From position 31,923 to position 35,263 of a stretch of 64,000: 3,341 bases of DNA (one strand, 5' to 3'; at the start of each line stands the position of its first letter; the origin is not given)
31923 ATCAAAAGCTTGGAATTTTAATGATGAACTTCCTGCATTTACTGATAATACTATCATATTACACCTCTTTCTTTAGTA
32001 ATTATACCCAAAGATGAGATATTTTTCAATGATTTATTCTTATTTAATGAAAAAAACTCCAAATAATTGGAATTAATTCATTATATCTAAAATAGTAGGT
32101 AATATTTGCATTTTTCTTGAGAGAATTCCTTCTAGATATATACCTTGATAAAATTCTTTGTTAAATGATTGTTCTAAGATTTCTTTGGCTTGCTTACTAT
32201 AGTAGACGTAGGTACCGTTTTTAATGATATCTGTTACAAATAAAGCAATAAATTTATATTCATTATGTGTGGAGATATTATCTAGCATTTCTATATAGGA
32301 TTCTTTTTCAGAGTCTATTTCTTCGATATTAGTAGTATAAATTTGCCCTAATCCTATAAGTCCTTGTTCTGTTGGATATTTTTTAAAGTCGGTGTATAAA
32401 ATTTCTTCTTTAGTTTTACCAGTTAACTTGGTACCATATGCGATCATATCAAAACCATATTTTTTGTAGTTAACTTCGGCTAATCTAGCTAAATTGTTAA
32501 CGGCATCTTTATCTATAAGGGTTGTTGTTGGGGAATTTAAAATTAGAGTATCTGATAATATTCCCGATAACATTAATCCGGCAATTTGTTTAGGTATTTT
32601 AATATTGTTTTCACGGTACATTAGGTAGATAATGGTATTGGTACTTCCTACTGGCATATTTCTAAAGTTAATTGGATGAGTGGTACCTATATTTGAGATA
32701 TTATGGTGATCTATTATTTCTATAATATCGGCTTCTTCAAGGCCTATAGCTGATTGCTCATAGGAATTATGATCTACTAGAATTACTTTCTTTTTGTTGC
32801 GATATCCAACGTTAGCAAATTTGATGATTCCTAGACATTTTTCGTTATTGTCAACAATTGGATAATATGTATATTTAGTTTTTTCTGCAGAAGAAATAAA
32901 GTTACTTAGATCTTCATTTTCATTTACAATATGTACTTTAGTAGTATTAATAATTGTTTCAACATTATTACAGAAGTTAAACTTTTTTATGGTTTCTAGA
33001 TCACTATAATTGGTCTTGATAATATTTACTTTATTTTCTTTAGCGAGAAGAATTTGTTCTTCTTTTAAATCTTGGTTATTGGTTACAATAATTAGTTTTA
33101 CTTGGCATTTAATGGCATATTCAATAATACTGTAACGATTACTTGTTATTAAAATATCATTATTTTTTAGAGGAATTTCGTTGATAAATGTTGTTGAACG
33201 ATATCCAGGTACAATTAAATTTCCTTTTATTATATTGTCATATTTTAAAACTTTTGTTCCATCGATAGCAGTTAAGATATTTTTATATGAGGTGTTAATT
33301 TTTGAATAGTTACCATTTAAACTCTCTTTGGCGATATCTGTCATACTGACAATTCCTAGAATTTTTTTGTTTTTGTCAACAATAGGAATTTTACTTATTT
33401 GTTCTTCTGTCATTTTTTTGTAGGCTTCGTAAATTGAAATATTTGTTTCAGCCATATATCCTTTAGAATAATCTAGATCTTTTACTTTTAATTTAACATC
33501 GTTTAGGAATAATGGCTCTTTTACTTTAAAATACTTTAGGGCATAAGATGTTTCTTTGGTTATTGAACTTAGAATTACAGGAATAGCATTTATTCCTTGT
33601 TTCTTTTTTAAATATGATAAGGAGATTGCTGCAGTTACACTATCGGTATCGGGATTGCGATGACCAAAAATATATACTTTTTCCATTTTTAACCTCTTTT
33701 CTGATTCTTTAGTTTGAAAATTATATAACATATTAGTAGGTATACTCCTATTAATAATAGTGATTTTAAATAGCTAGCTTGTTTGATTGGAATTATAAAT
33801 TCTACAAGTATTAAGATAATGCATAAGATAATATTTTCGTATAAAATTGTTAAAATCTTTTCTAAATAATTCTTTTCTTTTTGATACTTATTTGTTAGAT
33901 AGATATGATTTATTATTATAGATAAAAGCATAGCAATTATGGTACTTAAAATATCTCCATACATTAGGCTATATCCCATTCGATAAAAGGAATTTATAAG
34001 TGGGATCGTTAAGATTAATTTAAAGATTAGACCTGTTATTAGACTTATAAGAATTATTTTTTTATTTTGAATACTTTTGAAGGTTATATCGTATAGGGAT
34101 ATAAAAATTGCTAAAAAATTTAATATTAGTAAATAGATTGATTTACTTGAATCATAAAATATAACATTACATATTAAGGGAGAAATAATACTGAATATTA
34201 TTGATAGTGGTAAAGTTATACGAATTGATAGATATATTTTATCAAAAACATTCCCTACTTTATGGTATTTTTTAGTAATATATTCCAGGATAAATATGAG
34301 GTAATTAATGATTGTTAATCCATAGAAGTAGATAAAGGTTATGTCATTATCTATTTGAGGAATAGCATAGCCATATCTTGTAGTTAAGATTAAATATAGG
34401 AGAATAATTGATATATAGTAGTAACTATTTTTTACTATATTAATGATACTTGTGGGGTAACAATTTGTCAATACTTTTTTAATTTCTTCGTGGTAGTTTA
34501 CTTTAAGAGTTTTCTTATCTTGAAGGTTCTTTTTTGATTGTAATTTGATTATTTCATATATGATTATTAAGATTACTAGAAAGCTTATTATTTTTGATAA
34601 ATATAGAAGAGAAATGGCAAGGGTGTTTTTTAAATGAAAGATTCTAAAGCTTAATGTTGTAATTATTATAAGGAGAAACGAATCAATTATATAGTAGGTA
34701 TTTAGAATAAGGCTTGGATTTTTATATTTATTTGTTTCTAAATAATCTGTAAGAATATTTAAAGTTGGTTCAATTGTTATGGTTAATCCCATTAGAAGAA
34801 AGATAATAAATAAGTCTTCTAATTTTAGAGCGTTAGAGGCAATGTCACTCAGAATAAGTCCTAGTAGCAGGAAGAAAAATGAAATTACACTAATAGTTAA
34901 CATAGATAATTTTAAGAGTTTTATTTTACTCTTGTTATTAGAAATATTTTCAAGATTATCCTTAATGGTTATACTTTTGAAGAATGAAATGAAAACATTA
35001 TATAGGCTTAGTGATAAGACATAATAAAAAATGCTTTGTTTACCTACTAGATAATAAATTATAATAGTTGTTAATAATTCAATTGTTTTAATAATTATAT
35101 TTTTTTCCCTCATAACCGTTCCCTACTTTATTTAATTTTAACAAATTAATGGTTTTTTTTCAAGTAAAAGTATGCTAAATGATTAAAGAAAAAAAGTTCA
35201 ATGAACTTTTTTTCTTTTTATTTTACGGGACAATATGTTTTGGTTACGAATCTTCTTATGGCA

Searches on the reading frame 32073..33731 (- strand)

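Call 3: search_protein_families(library=pfam, proteins=[window:32073-33731:-], max_evalue=0.1)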
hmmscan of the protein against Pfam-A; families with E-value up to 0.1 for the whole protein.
window:32073-33731:- (552 aa): 5 families
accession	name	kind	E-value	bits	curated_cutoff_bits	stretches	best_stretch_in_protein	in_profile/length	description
PF01368.27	DHH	-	5.2e-25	88.6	28.1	1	18-391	1-125/125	DHH family, N-terminal domain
PF02833.19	DHHA2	-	7.9e-23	81.6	27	1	429-549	3-125/126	DHHA2 domain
PF00571.33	CBS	-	4e-16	59.5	24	2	95-137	13-55/57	CBS domain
PF07085.17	DRTGG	-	1.9e-10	40.9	25.2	1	152-252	2-103/105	DRTGG domain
PF02603.21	Hpr_kinase_N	-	0.00063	20.2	24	1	197-250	67-120/125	HPr Serine kinase N terminus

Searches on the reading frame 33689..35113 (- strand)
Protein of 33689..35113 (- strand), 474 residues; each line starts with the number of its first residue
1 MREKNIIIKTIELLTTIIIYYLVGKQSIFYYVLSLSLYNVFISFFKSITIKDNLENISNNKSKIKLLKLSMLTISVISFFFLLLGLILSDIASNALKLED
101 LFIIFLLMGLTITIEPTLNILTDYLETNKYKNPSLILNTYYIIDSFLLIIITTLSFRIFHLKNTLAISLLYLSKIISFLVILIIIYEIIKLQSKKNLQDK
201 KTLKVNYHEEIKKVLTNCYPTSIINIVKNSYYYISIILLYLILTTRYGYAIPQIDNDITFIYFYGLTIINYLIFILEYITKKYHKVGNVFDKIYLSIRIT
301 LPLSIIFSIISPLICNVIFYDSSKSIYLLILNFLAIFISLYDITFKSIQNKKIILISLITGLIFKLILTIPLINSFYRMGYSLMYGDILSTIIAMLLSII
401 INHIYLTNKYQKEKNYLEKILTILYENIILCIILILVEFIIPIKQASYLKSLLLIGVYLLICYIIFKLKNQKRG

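Call 3: search_protein_families(library=pfam, proteins=[window:33689-35113:-], max_evalue=0.1)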
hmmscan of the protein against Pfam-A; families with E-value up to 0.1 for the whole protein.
window:33689-35113:- (474 aa): 0 families

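Call 4: search_protein_families(library=ncbifam, proteins=[window:33689-35113:-], max_evalue=0.1)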
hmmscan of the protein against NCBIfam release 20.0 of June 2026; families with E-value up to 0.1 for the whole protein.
window:33689-35113:- (474 aa): 0 families

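Call 51: search_solved_structures(query=window:33689-35113:-, max_evalue=1)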
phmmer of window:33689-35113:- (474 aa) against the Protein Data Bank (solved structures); distinct sequences matched with E-value up to 1: 0.

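Call 52: search_protein_families(library=padloc, proteins=[window:33689-35113:-], max_evalue=0.01)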
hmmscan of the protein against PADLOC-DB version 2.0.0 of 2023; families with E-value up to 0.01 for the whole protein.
window:33689-35113:- (474 aa): 0 families

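Call 66: find_homologous_proteins(query=window:33689-35113:-, max_evalue=0.00001)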
Query window:33689-35113:- (474 aa): 277 proteins with E <= 0.00001 among 8000 candidates; the best 120 are listed.
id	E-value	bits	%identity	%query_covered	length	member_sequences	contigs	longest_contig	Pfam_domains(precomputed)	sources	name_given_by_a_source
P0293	2.2e-273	925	100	100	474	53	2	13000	-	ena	-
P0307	6.2e-192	657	73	100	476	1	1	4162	-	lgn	-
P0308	3.6e-188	644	72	100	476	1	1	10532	-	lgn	-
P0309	1.1e-138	481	57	100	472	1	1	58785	-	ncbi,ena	-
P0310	1.9e-131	457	55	99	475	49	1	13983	-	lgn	-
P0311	8.3e-131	455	55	100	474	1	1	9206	-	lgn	-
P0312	3.8e-129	450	54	100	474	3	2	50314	-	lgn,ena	-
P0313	7.4e-128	446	55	100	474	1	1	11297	-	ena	-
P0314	3.7e-127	443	54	100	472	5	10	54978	-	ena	-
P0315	3.6e-126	440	53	100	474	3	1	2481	-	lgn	-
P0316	8.5e-125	436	54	100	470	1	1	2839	-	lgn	-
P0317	1.2e-124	435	56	99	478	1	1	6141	-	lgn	-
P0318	2.1e-123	431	53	100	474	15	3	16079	-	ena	-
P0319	4.7e-123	430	54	100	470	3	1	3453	-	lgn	-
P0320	9.4e-123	429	53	100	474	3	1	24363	-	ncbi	-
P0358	9.7e-115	402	49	100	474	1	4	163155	-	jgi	-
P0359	1.2e-114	402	51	95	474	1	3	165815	-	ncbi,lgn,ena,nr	ncbi:MAG: hypothetical protein IJE89_04740 [Bacilli bacterium]|nr:hypothetical protein [Bacilli bact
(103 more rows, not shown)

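Call 67: find_encoding_contigs(protein=P0359, flank=6000, max_places=1)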
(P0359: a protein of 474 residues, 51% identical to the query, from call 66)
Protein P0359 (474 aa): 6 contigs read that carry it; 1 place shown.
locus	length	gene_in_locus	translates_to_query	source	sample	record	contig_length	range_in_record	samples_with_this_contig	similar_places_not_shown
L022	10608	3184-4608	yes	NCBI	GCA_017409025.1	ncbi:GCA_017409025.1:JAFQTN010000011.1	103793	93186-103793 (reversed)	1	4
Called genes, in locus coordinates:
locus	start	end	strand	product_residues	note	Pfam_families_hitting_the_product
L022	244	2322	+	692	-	PF03412:Peptidase_C39, PF00664:ABC_membrane, PF00005:ABC_tran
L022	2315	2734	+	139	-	-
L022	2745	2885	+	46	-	-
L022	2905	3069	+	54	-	-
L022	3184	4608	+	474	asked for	-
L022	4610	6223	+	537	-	PF01368:DHH, PF00571:CBS, PF07085:DRTGG, PF02833:DHHA2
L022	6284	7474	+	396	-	PF07804:HipA_C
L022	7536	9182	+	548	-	PF00753:Lactamase_B (weak), PF12706:Lactamase_B_2, PF22505:RNase_J_b_CASP, PF07521:RMMBL (weak), PF17770:RNase_J_C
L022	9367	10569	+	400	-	-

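Call 68: find_encoding_contigs(protein=P0358, flank=6000, max_places=1)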
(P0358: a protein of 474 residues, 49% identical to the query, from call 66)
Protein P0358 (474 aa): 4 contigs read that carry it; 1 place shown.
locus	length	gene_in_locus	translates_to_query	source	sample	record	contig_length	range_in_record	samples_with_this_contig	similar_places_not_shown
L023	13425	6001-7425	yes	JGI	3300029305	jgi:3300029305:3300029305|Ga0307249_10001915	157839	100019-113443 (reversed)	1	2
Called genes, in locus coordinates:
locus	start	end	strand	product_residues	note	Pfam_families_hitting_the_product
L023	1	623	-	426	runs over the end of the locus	PF01943:Polysacc_synt, PF03023:MurJ (faint), PF01554:MatE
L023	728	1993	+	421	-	PF01225:Mur_ligase, PF08245:Mur_ligase_M, PF02875:Mur_ligase_C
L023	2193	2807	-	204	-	-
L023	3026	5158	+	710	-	PF03412:Peptidase_C39, PF00664:ABC_membrane, PF00005:ABC_tran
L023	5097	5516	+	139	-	-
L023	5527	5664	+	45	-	-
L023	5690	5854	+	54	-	-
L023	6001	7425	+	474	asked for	-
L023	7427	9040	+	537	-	PF01368:DHH, PF00571:CBS, PF02603:Hpr_kinase_N (faint), PF07085:DRTGG, PF02833:DHHA2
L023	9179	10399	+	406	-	PF00871:Acetate_kinase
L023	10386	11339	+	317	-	PF01368:DHH, PF02272:DHHA1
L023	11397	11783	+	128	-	-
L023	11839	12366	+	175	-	PF10628:CotE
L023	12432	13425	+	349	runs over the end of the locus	-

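Call 78: predict_structure(alignment_id=A5)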
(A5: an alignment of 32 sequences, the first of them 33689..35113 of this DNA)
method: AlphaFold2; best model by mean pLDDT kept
length: 474 residues; sequences in the alignment: 32
mean_pLDDT: 87.7   pTM: 0.87
mean pLDDT of the five models: 87.7, 84.7, 84.4, 84.0, 83.8
residues with pLDDT >= 90: 240; 70-90: 207; 50-70: 24; < 50: 3
segments of 3 or more residues with pLDDT < 50: none
pLDDT, mean of each block of 10 residues (from residue 1): 74 93 91 96 87 83 88 93 95 89 95 92 87 86 96 94 93 96 91 64 75 79 91 93 83 91 94 88 73 88 91 89 89 93 87 92 93 88 89 94 86 76 89 89 79 89 84 51
secondary structure, 60 per line:
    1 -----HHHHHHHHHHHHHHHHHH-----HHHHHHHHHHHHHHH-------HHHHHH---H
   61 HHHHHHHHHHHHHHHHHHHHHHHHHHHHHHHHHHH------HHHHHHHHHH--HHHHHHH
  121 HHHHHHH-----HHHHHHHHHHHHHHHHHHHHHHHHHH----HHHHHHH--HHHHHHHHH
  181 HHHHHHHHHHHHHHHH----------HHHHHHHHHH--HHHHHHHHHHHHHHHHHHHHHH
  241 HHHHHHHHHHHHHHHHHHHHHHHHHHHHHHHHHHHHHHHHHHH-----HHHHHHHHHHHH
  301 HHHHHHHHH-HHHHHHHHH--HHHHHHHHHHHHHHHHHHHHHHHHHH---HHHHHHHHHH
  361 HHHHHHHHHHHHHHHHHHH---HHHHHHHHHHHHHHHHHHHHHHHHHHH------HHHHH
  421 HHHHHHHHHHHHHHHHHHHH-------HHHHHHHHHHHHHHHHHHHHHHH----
elements in order: H6-23 H29-43 H51-56 H60-95 H102-111 H114-127 H133-158 H163-169 H172-196 H207-216 H219-283 H289-309 H311-319 H322-347 H351-379 H383-409 H416-440 H448-470

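Call 80: fold_search(model_id=the predicted structure, library=pdb)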
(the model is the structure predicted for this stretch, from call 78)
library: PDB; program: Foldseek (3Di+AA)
matches with E <= 10: 231; with E <= 0.001: 15
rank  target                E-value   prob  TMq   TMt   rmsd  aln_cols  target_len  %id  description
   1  6cc4                  1.0e-06  1.00  0.67  0.54   6.1       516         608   13  Structure of MurJ from Escherichia coli (released 2018-06-27)
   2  7waw                  3.6e-06  1.00  0.66  0.64   6.2       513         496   13  MurJ inward closed form (released 2022-06-01)
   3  6nc6_A                5.0e-06  1.00  0.63  0.64   6.8       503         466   16  Lipid II flippase MurJ, inward closed conformation (released 2019-04-17)
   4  7wax                  1.3e-05  1.00  0.58  0.55   9.0       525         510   13  MurJ inward occluded form (released 2022-06-01)
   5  6nc6_B                1.5e-05  1.00  0.61  0.63   6.8       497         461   15  Lipid II flippase MurJ, inward closed conformation (released 2019-04-17)
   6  7wag                  2.1e-05  1.00  0.64  0.59   7.7       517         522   13  Crystal structure of MurJ squeezed form (released 2022-06-01)
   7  6nc8                  2.8e-05  1.00  0.62  0.63   6.4       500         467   16  Lipid II flippase MurJ, inward occluded conformation (released 2019-04-17)
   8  9nu5_A                7.3e-05  1.00  0.54  0.51   8.6       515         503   13  Structure of MurJ in complex with single gene lysis protein from phage PP7 (released 2026-02-11)
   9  6nc7_A                7.9e-05  1.00  0.61  0.61   6.4       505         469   14  Lipid II flippase MurJ, inward open conformation (released 2019-04-17)
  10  6nc7_B                1.0e-04  1.00  0.63  0.64   5.8       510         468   14  Lipid II flippase MurJ, inward open conformation (released 2019-04-17)
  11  6nc9                  1.6e-04  1.00  0.56  0.56   7.9       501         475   14  Lipid II flippase MurJ, outward-facing conformation (released 2019-04-17)
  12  9nu4_A                1.9e-04  1.00  0.55  0.46   8.6       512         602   13  Structure of MurJ in complex with single gene lysis protein from phage M (released 2026-02-11)
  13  9nu8_A                2.1e-04  1.00  0.55  0.52   8.1       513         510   13  Structure of MurJ in complex with single gene lysis protein from phage Changjiang3 (released 2026-02-11)
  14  9ukv_A                2.6e-04  1.00  0.47  0.44  10.9       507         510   12  JM Complex - E. coli MurJ, Levivirus M lysis protein LysM (SglM) (released 2025-09-10)
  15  9r1g_A                4.3e-04  1.00  0.49  0.49  19.2       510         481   13  Cryo-EM structure of human MATE1 (released 2025-11-05)
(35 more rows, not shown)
